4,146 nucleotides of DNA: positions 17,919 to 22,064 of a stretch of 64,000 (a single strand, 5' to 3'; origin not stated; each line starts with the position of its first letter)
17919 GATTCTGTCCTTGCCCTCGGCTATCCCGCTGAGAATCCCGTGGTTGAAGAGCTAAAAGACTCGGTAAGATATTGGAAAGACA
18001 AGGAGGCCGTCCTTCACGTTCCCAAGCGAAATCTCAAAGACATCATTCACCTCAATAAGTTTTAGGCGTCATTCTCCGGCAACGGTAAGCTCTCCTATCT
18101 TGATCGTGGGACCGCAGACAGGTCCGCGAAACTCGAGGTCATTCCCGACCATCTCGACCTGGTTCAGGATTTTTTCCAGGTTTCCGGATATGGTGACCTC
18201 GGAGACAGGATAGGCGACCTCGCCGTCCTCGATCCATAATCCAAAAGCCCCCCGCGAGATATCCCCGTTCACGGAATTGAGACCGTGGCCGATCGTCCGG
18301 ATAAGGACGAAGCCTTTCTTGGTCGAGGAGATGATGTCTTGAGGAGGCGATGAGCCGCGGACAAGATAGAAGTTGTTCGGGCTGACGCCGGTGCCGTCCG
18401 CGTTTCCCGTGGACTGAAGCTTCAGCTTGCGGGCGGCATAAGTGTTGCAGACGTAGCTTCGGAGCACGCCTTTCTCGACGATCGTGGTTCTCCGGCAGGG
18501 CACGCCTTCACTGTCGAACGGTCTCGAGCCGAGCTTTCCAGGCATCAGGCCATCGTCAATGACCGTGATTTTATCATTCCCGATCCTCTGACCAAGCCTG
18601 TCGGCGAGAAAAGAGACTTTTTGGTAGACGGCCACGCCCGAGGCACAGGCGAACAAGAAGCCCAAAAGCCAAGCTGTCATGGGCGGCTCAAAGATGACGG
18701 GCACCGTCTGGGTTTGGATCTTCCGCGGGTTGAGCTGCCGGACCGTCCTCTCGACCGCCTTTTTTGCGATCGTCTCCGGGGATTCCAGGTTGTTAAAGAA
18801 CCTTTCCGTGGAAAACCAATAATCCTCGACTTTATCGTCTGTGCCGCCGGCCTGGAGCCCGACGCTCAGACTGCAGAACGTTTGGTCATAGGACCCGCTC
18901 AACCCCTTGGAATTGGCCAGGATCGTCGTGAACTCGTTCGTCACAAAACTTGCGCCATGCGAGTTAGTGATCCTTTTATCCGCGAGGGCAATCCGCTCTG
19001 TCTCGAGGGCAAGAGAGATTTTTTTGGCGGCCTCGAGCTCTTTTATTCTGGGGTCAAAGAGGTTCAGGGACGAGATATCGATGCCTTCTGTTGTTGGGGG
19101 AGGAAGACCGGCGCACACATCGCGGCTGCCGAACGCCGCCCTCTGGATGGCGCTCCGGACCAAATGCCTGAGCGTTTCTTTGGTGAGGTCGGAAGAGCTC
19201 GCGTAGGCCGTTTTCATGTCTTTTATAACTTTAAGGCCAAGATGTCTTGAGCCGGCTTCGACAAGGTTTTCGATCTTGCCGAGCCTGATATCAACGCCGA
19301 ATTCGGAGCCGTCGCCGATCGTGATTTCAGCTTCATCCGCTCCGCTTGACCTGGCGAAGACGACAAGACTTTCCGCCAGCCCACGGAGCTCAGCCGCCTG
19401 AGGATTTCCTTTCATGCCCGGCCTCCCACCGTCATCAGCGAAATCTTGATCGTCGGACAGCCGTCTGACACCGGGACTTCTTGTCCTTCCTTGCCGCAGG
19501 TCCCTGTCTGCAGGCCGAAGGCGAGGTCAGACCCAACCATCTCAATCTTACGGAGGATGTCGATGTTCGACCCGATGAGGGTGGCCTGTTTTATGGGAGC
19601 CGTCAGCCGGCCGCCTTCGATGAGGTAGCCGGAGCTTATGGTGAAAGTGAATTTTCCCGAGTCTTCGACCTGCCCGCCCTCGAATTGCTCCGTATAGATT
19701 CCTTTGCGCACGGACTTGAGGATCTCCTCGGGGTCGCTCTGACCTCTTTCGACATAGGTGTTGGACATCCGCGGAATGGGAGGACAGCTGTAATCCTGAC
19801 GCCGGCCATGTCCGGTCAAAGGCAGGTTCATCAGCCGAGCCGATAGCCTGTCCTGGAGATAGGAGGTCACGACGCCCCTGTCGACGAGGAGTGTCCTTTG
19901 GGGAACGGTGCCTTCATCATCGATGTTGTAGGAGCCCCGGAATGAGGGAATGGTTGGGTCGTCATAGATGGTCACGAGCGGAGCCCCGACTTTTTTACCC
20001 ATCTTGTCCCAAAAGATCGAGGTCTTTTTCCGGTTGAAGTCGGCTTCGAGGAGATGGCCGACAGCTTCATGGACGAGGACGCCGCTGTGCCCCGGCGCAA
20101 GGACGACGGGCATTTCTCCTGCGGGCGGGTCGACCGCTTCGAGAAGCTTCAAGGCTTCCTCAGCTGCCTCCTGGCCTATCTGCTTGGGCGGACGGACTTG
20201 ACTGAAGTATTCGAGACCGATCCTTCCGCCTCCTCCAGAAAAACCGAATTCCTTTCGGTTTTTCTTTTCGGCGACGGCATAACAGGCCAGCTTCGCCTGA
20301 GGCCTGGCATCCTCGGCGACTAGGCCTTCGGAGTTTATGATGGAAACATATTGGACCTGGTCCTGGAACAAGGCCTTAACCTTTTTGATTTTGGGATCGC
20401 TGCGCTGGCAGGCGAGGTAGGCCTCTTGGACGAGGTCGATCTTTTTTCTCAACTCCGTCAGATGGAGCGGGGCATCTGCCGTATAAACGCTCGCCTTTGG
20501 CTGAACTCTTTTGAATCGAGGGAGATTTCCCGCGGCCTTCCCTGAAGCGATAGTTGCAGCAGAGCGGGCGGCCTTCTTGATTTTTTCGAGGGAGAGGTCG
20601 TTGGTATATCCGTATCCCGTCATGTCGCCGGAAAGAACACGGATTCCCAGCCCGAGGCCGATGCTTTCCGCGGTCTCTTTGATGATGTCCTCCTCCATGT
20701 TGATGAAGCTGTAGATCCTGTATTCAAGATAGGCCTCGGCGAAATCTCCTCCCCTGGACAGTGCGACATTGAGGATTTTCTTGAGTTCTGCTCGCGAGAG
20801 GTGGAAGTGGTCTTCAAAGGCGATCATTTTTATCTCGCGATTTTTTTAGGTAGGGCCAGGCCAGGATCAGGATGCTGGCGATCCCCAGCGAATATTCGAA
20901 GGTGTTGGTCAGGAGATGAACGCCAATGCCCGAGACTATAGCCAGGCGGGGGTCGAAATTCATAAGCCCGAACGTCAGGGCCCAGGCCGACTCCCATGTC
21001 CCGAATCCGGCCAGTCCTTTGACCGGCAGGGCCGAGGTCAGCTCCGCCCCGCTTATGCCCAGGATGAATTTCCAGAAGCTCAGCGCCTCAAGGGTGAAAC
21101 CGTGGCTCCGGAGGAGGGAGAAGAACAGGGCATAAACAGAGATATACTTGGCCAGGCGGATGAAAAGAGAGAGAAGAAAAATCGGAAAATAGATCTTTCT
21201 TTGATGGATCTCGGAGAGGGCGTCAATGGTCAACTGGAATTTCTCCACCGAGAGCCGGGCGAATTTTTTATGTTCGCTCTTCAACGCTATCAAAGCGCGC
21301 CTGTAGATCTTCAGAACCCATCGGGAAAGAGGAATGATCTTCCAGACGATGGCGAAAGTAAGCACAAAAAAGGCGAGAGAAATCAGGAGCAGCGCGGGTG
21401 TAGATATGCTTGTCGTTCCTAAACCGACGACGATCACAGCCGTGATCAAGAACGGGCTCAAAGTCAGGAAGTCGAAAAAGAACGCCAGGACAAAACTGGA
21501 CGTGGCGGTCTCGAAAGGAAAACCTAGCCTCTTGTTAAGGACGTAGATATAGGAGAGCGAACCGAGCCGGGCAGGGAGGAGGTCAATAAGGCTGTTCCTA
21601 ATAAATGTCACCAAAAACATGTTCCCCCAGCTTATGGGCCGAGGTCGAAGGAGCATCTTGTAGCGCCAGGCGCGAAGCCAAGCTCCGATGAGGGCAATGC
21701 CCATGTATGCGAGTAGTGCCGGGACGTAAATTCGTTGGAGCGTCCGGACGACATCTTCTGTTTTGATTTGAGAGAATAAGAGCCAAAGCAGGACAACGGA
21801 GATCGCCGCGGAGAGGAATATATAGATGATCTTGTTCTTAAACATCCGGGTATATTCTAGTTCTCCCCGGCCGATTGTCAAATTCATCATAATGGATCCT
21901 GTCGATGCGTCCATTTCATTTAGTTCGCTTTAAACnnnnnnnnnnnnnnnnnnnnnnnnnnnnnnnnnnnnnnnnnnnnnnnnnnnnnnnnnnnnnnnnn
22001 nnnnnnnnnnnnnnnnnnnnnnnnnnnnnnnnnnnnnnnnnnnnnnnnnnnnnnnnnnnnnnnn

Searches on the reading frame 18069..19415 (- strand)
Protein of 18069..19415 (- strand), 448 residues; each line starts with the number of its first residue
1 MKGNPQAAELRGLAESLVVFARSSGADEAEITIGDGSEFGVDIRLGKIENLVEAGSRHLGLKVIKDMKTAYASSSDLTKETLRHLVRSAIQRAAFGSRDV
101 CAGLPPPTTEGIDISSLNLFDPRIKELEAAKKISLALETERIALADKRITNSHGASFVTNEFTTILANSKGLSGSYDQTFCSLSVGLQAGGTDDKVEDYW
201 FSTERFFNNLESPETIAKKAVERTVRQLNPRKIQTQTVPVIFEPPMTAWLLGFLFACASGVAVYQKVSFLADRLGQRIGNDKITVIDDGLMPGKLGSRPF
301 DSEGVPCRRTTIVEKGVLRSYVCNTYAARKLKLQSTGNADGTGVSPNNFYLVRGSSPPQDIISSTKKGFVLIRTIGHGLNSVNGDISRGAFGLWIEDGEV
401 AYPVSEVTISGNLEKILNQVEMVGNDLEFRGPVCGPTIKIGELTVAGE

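Call 10: search_protein_families(library=pfam, proteins=[window:18069-19415:-], max_evalue=0.00001)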
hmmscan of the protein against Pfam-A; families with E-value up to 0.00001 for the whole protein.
window:18069-19415:- (448 aa): 3 families
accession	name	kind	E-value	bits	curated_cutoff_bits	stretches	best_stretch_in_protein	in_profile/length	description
PF19289.4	PmbA_TldD_3rd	-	2e-70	236.8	22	1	235-447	1-220/220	PmbA/TldA metallopeptidase C-terminal domain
PF19290.4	PmbA_TldD_2nd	-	2e-17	64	20.9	1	124-228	3-109/109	PmbA/TldA metallopeptidase central domain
PF01523.21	PmbA_TldD_1st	-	5.1e-11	43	20.9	1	29-92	1-64/65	PmbA/TldA metallopeptidase domain 1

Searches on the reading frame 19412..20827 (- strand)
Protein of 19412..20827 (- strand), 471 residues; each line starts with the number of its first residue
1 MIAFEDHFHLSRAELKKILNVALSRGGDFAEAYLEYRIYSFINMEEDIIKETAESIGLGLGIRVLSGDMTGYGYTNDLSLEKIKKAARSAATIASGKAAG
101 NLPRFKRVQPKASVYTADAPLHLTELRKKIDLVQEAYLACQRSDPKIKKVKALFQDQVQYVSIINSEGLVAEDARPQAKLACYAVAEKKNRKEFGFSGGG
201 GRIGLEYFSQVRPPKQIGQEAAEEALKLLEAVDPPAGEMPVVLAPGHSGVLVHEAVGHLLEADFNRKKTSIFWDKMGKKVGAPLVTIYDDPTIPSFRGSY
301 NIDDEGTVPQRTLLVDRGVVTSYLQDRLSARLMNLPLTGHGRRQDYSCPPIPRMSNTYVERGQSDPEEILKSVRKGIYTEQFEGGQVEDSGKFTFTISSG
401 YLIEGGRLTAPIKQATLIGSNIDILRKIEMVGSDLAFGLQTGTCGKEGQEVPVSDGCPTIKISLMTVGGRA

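Call 10: search_protein_families(library=pfam, proteins=[window:19412-20827:-], max_evalue=0.00001)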
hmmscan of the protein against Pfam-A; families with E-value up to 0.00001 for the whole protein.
window:19412-20827:- (471 aa): 3 families
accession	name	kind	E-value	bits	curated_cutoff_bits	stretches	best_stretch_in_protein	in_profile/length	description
PF19289.4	PmbA_TldD_3rd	-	1.1e-64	218.1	22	1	237-469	2-220/220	PmbA/TldA metallopeptidase C-terminal domain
PF19290.4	PmbA_TldD_2nd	-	5.1e-19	69.2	20.9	1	125-229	7-109/109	PmbA/TldA metallopeptidase central domain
PF01523.21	PmbA_TldD_1st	-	6e-13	49.2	20.9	1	30-94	1-65/65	PmbA/TldA metallopeptidase domain 1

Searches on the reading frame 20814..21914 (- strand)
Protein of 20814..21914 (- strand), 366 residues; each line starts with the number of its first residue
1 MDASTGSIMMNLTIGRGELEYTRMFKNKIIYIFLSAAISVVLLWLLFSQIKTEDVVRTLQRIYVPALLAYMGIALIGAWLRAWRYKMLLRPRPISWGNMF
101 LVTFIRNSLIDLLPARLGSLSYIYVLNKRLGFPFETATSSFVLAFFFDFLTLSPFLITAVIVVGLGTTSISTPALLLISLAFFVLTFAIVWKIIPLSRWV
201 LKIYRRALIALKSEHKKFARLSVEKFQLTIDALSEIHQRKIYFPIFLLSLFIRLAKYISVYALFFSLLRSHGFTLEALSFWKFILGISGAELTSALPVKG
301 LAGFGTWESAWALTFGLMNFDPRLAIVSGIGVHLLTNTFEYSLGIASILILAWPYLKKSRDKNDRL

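Call 10: search_protein_families(library=pfam, proteins=[window:20814-21914:-], max_evalue=0.00001)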
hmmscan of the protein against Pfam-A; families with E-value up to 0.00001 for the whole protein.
window:20814-21914:- (366 aa): 1 family
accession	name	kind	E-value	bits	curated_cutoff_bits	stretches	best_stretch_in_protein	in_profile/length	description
PF03706.18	LPG_synthase_TM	-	1.8e-29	103.7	33.4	1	32-337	1-295/302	Lysylphosphatidylglycerol synthase TM region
